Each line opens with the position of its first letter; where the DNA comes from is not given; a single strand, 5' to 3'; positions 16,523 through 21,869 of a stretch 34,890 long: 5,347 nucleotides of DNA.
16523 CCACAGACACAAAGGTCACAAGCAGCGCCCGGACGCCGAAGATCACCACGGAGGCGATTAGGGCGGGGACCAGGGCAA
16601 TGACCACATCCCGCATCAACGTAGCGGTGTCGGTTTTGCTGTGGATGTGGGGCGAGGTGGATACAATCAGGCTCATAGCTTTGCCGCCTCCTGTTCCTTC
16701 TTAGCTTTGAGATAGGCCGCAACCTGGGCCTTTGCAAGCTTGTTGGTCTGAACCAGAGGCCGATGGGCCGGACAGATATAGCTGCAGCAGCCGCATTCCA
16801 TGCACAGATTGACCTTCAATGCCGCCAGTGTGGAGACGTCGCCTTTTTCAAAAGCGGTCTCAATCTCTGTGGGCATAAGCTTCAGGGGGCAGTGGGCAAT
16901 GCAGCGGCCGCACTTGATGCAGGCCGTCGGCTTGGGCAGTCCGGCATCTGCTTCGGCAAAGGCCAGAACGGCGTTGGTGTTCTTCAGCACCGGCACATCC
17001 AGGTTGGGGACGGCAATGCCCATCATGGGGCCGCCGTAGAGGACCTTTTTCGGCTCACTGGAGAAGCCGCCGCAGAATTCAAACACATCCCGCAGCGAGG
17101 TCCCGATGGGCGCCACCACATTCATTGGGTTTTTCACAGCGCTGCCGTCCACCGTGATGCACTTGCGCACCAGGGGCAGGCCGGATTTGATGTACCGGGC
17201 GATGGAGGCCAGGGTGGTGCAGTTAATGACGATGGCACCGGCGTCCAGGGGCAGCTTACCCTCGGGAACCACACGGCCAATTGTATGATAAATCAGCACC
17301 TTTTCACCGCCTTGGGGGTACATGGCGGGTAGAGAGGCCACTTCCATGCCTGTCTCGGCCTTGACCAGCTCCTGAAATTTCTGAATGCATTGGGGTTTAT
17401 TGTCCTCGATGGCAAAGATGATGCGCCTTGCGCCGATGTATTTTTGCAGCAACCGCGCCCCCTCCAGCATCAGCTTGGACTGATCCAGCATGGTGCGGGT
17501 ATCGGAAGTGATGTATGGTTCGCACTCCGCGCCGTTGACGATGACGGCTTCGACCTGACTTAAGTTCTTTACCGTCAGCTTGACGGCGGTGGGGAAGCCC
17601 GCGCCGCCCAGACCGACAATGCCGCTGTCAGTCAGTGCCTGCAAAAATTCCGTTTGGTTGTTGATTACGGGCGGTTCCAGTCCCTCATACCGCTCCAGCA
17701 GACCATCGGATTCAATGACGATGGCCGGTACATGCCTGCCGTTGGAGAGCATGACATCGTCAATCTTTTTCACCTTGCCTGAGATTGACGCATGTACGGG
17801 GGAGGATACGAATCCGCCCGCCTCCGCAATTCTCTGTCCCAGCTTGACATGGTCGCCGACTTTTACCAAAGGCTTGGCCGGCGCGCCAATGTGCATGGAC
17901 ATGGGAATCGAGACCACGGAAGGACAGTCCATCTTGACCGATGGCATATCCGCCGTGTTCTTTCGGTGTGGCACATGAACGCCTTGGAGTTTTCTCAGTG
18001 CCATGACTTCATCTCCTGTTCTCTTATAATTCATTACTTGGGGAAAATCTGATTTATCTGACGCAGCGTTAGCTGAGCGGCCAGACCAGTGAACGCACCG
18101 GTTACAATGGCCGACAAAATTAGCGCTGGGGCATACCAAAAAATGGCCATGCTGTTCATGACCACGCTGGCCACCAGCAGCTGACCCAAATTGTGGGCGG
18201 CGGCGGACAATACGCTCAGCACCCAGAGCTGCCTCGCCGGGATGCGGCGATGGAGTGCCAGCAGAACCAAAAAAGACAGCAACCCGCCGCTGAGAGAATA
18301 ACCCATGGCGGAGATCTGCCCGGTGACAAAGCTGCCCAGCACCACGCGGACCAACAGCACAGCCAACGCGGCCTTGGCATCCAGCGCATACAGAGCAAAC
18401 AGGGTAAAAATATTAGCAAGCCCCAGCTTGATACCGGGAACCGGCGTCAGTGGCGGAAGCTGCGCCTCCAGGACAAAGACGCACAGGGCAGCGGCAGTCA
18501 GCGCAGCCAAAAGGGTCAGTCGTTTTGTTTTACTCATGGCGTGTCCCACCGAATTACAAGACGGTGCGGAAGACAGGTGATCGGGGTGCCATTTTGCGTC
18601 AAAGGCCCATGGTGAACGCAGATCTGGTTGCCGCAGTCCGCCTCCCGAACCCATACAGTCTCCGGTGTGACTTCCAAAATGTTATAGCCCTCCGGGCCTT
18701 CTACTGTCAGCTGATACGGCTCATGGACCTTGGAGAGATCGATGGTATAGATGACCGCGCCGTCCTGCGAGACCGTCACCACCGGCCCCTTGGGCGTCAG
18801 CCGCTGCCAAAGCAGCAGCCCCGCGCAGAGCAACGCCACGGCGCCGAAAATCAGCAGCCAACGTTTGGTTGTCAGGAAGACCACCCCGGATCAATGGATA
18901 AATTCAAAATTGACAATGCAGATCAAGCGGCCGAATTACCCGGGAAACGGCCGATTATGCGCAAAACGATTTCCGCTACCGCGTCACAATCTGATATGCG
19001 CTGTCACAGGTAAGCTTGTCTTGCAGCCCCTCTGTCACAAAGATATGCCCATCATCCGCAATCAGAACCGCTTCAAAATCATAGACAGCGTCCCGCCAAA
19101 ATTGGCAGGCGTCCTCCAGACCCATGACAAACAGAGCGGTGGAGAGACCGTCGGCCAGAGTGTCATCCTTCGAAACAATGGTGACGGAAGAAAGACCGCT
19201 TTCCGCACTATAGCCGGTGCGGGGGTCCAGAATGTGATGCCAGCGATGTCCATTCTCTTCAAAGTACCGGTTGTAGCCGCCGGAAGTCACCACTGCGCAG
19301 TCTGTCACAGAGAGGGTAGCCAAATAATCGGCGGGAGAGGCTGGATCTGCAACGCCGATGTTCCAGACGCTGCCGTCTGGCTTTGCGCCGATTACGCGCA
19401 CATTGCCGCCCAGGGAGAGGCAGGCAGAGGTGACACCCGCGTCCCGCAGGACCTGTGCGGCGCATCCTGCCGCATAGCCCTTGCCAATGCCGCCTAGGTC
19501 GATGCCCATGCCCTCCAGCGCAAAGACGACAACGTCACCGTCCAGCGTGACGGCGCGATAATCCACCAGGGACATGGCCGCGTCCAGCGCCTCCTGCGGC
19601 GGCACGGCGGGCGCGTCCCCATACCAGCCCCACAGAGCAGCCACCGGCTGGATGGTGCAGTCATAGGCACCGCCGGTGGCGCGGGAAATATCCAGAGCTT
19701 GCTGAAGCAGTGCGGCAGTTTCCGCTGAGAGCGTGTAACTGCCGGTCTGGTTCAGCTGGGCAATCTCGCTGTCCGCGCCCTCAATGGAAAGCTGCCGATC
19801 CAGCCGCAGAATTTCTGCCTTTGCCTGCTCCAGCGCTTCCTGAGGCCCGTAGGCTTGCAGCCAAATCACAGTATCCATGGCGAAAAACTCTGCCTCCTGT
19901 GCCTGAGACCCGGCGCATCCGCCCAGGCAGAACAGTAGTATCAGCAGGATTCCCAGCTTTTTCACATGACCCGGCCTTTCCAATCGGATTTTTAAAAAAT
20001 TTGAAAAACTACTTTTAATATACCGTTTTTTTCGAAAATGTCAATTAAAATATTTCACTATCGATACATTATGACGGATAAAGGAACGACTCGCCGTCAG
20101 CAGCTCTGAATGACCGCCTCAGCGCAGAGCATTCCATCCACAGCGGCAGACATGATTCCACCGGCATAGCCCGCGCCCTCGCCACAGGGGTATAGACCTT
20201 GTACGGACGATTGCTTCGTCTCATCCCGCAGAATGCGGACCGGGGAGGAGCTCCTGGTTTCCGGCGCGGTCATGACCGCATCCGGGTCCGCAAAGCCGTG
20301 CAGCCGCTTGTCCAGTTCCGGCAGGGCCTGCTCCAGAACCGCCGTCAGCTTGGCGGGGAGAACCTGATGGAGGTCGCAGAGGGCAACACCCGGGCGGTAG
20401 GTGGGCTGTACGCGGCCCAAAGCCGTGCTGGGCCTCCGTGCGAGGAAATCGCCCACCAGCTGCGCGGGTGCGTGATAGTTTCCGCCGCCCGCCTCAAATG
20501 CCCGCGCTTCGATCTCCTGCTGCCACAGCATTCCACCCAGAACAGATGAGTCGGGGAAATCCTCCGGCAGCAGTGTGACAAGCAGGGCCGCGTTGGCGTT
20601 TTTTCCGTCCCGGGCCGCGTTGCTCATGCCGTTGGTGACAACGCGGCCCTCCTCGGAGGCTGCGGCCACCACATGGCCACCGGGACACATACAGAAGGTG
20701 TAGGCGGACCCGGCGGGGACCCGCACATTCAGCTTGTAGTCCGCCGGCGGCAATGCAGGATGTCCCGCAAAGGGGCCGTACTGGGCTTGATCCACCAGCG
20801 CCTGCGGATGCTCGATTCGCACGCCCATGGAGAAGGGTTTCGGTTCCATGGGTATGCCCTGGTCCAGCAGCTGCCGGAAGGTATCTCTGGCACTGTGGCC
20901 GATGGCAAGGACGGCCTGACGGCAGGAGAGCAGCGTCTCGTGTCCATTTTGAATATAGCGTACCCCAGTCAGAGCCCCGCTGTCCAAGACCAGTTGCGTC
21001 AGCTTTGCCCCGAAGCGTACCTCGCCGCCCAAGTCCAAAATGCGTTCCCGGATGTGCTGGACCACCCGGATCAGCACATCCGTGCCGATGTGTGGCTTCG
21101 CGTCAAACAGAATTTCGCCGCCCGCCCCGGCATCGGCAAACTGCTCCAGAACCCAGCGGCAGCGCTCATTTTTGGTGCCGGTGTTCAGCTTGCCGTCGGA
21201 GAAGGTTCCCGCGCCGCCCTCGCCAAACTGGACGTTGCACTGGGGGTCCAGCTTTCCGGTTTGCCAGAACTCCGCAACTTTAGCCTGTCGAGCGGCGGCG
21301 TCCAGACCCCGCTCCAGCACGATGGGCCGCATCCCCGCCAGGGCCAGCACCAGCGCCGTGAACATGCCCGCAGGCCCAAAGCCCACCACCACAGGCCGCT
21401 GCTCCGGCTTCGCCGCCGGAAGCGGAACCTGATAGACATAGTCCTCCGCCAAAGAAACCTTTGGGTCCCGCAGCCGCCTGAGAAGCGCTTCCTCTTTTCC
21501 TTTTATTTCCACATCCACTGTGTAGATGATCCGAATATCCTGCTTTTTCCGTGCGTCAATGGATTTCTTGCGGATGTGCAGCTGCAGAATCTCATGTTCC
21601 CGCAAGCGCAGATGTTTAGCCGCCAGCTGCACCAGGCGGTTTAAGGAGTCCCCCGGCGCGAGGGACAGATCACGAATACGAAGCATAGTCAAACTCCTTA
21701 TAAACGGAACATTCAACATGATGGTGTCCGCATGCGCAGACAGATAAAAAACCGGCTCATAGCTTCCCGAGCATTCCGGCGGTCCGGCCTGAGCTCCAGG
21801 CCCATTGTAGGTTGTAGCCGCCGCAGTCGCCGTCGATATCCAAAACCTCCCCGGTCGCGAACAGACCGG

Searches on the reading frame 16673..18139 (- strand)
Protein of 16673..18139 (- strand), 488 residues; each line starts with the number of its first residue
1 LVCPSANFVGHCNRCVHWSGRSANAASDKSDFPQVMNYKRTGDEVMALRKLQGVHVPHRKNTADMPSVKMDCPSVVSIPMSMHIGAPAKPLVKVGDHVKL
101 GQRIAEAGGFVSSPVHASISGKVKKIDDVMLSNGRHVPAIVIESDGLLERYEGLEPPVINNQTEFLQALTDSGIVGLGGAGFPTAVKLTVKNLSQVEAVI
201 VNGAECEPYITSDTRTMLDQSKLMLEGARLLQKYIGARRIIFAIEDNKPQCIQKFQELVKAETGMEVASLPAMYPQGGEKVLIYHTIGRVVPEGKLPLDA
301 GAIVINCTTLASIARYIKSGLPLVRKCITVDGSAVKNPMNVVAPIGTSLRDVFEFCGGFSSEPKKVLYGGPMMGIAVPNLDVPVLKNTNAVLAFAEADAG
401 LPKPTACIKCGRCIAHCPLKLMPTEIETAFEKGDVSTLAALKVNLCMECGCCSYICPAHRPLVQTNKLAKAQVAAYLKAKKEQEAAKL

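Call 16: search_protein_families(library=pfam, proteins=[window:16673-18139:-])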
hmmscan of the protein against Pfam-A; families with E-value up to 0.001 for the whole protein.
window:16673-18139:- (488 aa): 7 families
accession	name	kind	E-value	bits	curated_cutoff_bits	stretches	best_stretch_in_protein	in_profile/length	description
PF01512.22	Complex1_51K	-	4.3e-46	157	31.2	1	170-314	2-149/150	Nuo51 FMN-binding domain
PF13375.12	RnfC_N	-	8.6e-31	106.4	25.6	1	52-146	5-100/101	RnfC Barrel sandwich hybrid domain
PF10531.15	SLBB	-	2.8e-13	49.9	27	1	328-376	2-55/55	SLBB domain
PF13237.11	Fer4_10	-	3.6e-06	27.3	25.5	1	404-457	6-53/53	4Fe-4S dicluster domain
PF12838.12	Fer4_7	-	7.7e-05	23.5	27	1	407-458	2-50/52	4Fe-4S dicluster domain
PF25160.1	LdpA_Fe-S-bd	-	0.00016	21.8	27.6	0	406-422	27-43/49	LdpA Fe-S cluster-binding domain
PF13183.11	Fer4_8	-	0.00065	20.6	27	1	406-458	4-66/68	4Fe-4S dicluster domain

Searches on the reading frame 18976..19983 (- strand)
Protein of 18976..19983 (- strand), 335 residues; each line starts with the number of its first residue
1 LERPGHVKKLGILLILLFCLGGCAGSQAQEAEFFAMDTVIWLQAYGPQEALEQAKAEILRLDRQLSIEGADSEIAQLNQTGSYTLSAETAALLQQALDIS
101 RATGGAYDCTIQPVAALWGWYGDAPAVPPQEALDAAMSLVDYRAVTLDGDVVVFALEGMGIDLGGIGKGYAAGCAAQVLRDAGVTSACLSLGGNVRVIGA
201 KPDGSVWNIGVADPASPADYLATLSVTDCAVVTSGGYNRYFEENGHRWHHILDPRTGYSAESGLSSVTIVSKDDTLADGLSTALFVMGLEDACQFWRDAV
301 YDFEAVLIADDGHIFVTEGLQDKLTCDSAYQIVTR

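Call 16: search_protein_families(library=pfam, proteins=[window:18976-19983:-])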
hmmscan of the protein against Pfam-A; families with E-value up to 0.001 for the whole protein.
window:18976-19983:- (335 aa): 1 family
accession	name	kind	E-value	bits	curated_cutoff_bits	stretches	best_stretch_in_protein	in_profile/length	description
PF02424.20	ApbE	-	6.3e-84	282.1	25.6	1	36-305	1-264/266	ApbE family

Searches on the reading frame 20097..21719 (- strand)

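Call 16: search_protein_families(library=pfam, proteins=[window:20097-21719:-])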
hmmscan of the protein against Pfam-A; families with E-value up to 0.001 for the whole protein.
window:20097-21719:- (540 aa): 2 families
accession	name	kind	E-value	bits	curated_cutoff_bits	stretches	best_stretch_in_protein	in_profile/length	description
PF21688.3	FAD-depend_C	-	2e-75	253.8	27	1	295-490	1-197/197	FAD-dependent protein, C-terminal domain-like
PF01266.30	DAO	-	1.3e-08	35.2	27.9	0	218-296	150-227/353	FAD dependent oxidoreductase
